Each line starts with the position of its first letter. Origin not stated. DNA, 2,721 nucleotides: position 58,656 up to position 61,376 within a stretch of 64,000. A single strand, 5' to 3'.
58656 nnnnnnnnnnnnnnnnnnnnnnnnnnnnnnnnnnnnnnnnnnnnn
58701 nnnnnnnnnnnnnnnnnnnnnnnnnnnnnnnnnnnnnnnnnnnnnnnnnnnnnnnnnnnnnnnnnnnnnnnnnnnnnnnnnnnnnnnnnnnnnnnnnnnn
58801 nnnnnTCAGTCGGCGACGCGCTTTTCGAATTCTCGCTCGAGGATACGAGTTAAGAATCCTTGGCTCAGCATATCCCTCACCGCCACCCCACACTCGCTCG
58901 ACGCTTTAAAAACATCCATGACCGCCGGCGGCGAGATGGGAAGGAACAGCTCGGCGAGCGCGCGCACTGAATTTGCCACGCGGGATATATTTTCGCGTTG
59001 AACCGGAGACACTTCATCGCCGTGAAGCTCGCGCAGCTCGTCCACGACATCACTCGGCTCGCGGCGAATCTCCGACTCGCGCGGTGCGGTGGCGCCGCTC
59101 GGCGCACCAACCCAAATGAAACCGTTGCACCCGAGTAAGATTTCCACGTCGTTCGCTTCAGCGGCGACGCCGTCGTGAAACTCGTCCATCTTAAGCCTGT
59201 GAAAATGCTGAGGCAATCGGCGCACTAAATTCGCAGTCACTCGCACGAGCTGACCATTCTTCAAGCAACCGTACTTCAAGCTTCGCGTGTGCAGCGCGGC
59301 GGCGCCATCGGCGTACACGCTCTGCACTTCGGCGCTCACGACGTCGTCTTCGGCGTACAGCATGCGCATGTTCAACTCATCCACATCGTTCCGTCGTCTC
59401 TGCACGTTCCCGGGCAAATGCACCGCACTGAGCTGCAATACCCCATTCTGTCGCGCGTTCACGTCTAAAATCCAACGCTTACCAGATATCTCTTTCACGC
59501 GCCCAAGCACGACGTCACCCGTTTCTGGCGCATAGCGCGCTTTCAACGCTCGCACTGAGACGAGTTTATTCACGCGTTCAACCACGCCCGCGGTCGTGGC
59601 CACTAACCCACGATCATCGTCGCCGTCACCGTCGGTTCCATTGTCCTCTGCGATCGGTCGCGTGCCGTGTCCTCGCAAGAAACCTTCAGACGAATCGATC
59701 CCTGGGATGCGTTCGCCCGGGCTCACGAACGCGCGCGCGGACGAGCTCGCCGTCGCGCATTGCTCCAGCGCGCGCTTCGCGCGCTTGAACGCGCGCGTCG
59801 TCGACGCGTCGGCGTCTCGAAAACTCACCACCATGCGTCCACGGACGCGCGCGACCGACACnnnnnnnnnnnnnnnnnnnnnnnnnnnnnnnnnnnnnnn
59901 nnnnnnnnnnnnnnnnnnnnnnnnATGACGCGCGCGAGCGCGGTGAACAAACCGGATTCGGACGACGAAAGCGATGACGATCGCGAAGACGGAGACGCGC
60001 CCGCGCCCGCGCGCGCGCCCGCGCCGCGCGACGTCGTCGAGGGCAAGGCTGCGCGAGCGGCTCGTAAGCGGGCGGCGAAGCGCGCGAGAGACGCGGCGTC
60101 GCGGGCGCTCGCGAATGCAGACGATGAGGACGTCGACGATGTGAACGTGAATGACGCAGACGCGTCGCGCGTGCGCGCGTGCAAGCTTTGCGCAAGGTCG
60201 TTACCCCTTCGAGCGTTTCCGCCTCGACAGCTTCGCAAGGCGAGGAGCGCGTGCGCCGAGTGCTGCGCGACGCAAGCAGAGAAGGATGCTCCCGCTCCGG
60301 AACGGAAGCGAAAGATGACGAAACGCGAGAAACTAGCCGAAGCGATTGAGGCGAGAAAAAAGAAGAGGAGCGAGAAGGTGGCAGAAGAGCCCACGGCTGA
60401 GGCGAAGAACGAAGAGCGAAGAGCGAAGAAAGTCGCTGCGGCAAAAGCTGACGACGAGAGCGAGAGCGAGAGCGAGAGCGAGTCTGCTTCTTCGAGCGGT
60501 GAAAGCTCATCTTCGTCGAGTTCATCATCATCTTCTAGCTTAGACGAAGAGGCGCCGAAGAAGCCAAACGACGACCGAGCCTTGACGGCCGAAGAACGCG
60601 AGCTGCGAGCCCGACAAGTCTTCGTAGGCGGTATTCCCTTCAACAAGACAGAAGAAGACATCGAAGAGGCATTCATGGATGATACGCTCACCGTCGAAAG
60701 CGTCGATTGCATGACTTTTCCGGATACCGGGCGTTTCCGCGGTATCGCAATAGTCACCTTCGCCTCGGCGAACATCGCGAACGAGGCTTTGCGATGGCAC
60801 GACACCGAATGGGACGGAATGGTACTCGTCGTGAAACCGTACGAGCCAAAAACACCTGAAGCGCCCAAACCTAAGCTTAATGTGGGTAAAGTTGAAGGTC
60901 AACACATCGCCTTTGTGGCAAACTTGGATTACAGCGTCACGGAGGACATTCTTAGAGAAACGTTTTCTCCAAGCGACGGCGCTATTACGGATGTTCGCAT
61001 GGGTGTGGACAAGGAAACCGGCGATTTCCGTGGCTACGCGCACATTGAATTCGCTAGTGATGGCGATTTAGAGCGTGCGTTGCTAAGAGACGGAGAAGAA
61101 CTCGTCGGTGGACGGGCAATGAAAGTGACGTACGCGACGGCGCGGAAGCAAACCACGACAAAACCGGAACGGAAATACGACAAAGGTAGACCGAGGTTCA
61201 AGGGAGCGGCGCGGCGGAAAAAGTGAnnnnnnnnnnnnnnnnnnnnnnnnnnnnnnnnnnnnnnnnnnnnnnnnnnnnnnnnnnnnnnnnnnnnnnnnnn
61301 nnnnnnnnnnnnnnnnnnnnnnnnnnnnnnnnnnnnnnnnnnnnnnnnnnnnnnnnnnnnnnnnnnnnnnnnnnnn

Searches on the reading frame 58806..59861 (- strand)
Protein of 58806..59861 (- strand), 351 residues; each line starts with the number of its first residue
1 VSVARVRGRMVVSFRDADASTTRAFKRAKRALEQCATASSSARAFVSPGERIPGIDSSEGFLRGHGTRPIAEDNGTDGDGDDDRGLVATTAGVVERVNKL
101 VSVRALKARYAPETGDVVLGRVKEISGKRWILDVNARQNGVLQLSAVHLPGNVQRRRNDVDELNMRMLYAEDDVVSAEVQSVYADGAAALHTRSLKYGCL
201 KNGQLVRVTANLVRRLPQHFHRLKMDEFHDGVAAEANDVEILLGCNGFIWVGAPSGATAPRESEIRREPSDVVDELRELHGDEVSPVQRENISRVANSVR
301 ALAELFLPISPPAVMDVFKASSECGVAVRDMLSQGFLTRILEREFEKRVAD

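Call 50: search_protein_families(library=pfam, proteins=[window:58806-59861:-], max_evalue=0.001)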
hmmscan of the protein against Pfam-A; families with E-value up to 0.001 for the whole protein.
window:58806-59861:- (351 aa): 3 families
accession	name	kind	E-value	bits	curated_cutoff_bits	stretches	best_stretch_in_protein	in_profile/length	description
PF21266.3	RRP4_S1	-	2e-31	108.5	27.3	1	109-181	1-73/73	RRP4, S1 domain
PF15985.11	KH_6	-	8.1e-11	42.5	27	1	203-255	1-45/47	KH domain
PF14382.12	ECR1_N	-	0.00023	21.3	27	1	45-97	1-38/38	Exosome complex exonuclease RRP4 N-terminal region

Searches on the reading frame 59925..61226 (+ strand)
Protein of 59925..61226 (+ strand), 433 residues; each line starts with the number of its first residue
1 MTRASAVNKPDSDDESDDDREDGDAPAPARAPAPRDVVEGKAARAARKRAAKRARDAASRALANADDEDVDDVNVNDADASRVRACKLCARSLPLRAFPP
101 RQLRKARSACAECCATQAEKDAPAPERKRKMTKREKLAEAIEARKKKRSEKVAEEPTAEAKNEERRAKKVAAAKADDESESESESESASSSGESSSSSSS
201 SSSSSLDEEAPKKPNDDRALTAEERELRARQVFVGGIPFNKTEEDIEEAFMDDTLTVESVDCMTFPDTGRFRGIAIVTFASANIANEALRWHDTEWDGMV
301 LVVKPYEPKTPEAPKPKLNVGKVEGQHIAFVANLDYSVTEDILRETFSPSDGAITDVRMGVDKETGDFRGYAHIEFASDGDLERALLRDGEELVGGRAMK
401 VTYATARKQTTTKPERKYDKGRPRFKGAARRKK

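Call 50: search_protein_families(library=pfam, proteins=[window:59925-61226:+], max_evalue=0.001)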
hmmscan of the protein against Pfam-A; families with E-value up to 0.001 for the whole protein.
window:59925-61226:+ (433 aa): 1 family
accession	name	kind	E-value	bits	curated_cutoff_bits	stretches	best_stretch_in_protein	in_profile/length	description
PF00076.28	RRM_1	-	2.7e-21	75.7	20.7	2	330-397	2-67/70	RNA recognition motif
